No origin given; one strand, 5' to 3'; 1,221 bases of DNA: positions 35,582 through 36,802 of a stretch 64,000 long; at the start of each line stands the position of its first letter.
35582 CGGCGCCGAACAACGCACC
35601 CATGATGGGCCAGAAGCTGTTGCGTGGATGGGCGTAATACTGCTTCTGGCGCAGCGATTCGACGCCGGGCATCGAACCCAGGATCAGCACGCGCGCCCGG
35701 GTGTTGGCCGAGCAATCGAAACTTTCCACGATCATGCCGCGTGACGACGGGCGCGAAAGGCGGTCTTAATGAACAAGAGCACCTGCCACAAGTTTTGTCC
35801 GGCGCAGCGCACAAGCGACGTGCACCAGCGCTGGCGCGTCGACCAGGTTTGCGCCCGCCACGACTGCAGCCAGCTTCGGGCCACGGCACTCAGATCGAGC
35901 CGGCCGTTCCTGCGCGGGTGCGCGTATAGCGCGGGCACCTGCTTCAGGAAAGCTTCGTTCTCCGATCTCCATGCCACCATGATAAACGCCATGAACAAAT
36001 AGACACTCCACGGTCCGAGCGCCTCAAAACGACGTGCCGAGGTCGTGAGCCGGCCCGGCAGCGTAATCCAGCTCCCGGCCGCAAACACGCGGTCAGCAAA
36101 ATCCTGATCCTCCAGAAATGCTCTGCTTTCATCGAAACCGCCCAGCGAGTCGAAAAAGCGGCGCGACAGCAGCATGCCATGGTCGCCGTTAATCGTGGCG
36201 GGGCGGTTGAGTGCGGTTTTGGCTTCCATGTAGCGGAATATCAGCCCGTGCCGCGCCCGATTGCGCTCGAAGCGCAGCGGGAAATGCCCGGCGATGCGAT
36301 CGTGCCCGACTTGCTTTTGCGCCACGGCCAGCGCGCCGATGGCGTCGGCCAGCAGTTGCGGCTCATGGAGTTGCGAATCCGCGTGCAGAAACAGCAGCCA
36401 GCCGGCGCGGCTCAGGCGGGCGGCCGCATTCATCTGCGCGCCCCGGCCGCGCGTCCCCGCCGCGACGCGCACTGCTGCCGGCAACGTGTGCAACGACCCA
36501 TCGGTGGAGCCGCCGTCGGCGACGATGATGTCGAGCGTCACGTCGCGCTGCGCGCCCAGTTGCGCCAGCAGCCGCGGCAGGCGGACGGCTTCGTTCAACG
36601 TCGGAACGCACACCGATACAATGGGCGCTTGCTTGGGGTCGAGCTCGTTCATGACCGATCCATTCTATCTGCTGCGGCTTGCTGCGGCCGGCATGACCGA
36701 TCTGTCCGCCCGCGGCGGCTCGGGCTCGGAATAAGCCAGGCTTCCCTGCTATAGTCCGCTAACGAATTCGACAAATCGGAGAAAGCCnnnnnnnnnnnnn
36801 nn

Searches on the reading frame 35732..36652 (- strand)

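Call 12: search_protein_families(library=pfam, proteins=[window:35732-36652:-], max_evalue=0.001)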
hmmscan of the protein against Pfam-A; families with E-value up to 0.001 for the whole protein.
window:35732-36652:- (306 aa): 2 families
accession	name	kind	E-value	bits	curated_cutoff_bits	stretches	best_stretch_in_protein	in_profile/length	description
PF00535.33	Glycos_transf_2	-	1.7e-15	57.8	23.3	1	13-170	1-167/168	Glycosyl transferase family 2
PF13632.12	Glyco_trans_2_3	-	0.00029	21.1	27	1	85-216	1-128/198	Glycosyl transferase family group 2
